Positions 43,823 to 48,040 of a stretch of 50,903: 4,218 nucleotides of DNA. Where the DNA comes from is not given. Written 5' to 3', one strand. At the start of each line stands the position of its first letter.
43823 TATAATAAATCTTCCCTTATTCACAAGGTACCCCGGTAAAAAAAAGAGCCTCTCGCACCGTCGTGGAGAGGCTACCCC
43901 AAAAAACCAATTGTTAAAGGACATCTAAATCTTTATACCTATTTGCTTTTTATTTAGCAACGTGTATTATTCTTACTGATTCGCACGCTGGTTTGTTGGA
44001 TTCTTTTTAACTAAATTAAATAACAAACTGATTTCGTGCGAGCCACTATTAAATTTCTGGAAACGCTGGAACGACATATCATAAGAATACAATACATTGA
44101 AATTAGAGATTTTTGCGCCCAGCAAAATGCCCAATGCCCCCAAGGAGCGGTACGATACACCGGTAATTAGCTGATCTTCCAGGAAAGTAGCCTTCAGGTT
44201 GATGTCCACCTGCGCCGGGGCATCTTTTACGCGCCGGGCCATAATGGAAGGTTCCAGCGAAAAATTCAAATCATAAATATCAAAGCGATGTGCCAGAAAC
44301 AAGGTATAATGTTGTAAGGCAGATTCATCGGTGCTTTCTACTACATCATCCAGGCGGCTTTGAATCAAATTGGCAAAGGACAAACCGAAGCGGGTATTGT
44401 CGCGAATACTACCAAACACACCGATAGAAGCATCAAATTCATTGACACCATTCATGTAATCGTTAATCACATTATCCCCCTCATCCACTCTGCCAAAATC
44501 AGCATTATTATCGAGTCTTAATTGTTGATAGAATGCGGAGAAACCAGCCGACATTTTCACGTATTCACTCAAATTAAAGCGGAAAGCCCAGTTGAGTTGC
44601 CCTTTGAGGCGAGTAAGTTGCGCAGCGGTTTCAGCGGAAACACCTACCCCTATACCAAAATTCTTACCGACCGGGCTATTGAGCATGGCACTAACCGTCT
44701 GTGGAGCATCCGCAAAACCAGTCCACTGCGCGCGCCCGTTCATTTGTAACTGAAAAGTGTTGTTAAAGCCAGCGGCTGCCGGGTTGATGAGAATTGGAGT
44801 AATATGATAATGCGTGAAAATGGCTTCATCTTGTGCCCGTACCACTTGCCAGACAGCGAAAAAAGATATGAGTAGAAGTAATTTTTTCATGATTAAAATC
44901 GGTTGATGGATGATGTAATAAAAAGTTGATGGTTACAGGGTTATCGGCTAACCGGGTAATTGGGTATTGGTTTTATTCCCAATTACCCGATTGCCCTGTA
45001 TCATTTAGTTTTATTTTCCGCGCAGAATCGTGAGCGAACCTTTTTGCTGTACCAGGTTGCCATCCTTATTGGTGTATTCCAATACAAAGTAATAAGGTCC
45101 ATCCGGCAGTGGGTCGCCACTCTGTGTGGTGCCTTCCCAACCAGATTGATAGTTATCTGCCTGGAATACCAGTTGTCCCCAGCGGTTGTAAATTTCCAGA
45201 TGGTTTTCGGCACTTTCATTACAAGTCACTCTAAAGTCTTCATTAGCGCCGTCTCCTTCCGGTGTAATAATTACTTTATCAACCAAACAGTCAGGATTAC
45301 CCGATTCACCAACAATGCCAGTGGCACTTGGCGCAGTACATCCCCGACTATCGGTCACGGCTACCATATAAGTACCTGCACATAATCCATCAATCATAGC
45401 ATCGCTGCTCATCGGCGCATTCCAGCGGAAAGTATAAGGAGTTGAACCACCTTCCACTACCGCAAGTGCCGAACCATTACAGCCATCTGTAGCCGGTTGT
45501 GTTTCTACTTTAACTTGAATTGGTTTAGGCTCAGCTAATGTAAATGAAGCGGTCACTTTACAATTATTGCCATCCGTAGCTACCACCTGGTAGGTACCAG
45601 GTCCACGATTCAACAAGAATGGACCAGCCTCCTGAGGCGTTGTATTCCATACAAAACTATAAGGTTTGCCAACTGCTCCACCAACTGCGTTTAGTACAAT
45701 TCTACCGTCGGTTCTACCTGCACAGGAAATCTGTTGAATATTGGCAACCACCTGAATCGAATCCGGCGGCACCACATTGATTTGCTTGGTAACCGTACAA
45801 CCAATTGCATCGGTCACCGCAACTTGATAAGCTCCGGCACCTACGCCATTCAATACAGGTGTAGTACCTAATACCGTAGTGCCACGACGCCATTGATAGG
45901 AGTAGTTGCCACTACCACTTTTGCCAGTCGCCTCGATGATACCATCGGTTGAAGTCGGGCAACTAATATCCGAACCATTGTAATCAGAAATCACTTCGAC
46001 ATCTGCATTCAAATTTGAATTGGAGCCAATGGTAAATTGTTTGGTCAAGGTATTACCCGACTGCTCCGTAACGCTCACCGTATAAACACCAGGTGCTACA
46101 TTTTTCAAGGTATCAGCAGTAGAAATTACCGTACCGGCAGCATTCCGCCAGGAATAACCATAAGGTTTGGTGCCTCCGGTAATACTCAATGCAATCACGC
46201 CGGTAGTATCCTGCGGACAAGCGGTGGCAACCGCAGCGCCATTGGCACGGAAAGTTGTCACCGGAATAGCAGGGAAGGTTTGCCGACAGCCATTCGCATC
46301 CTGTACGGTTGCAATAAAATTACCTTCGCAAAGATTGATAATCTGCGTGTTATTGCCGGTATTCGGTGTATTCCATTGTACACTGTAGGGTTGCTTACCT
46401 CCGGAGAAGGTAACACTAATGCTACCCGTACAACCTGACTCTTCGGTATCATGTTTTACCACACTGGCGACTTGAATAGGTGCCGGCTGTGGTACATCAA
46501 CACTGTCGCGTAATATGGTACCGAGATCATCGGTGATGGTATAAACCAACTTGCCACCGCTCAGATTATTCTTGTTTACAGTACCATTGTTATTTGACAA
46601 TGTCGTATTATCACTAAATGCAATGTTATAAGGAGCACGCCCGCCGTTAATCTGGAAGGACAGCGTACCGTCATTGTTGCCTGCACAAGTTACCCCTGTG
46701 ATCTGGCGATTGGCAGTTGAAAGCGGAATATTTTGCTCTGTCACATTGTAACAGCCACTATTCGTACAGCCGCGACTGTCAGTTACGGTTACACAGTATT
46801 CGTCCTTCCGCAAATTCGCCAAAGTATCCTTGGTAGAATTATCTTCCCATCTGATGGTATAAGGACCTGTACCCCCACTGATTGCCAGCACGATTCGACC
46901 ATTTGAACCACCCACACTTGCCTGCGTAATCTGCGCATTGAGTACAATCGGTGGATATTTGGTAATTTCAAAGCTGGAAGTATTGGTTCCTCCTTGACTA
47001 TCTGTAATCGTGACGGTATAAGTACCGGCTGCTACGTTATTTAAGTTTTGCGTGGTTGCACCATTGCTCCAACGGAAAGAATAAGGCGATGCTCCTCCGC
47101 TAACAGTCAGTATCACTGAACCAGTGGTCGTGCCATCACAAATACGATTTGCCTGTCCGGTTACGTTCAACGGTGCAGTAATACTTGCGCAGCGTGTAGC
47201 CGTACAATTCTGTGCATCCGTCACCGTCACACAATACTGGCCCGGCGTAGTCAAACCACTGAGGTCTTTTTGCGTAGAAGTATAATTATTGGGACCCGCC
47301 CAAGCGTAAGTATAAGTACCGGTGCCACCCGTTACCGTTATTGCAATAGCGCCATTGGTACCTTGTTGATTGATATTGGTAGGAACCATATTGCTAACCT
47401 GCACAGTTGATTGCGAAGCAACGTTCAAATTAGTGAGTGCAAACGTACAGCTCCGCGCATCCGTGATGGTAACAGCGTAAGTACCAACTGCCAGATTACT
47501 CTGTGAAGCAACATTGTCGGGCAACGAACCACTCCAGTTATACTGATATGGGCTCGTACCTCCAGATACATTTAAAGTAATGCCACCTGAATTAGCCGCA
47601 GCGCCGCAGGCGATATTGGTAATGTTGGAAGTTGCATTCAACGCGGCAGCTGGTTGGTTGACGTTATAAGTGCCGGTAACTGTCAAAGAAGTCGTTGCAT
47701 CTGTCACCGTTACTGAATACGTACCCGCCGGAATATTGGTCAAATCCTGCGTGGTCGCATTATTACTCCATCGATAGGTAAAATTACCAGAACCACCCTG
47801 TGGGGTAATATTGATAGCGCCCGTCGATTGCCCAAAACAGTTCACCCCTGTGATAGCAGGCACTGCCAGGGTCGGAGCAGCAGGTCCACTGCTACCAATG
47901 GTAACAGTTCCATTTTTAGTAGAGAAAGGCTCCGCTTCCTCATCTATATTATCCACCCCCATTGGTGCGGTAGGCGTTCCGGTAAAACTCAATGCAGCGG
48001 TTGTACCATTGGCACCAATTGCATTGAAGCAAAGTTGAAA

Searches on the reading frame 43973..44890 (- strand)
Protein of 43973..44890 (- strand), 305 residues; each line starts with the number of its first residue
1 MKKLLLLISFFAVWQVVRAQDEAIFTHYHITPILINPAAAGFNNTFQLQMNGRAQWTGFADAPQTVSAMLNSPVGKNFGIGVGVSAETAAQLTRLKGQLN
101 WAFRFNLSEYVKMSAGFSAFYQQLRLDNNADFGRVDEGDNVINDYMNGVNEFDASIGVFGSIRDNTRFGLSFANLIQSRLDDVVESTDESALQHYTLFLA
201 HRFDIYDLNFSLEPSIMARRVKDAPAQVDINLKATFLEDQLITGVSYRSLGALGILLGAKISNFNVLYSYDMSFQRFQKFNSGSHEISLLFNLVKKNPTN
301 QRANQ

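Call 3: search_protein_families(library=pfam, proteins=[window:43973-44890:-], max_evalue=1)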
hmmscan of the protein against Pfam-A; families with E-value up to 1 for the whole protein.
window:43973-44890:- (305 aa): 2 families
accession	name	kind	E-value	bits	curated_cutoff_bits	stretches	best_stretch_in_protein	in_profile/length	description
PF11751.14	PorP_SprF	-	2.6e-52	178.5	22.3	1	18-290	2-272/273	Type IX secretion system membrane protein PorP/SprF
PF03349.22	Toluene_X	-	0.0037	16.2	29.7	1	75-232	151-263/421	Outer membrane protein transport protein (OMPP1/FadL/TodX)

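Call 4: search_protein_families(library=ncbifam, proteins=[window:43973-44890:-], max_evalue=1)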
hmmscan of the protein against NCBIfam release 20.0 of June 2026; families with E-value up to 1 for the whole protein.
window:43973-44890:- (305 aa): 1 family
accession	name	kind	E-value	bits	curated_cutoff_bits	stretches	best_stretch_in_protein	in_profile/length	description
TIGR03519.1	T9SS_PorP_fam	subfamily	1.1e-55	189.1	90.55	1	1-292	1-291/292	PorP/SprF family type IX secretion system membrane protein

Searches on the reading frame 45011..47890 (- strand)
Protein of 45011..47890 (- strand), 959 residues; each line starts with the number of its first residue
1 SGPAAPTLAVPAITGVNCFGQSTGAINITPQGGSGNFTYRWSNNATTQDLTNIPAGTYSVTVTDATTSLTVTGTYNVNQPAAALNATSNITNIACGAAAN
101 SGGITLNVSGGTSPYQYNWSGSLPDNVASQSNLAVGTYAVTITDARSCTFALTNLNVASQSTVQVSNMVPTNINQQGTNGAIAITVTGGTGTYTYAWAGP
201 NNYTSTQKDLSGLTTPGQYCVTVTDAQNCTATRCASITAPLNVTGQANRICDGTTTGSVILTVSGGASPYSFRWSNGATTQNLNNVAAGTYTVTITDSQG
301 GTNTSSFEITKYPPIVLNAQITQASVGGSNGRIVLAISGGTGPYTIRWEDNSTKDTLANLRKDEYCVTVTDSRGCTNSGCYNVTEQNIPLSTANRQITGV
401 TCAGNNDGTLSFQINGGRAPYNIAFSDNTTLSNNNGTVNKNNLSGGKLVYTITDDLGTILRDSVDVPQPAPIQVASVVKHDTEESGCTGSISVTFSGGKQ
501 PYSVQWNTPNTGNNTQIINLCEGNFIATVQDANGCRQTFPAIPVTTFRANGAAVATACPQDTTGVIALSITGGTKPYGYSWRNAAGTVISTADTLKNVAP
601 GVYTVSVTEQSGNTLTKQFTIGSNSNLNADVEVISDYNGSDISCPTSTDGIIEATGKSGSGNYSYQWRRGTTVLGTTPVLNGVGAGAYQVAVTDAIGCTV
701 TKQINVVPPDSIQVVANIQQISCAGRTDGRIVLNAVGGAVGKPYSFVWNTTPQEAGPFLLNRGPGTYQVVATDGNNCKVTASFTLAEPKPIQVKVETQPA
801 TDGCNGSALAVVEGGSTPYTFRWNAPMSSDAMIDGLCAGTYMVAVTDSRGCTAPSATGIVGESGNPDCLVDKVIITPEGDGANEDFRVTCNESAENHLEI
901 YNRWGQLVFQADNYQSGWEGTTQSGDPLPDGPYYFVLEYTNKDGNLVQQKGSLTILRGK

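Call 13: search_protein_families(library=pfam, proteins=[window:45011-47890:-], max_evalue=0.1)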
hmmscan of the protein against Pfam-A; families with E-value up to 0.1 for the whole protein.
window:45011-47890:- (959 aa): 6 families
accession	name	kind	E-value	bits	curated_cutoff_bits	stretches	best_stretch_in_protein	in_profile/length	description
PF13573.12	SprB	-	1.4e-65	217.1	28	11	13-46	4-37/37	SprB repeat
PF13585.12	CHU_C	-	2e-21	76.3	27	1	874-955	6-86/86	CHU_C Type IX secretion signal domain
PF08940.17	DUF1918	-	3.8e-09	36.5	24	0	336-352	27-45/58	Domain of unknown function (DUF1918)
PF13860.13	FlgD_ig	-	1.5e-07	31.7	27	1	880-943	8-79/79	FlgD Ig-like domain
PF18962.6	Por_Secre_tail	-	6e-06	26.9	27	0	277-300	44-67/75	Secretion system C-terminal sorting domain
PF08308.17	PEGA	-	0.056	13.8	20.8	0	674-719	22-68/71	PEGA domain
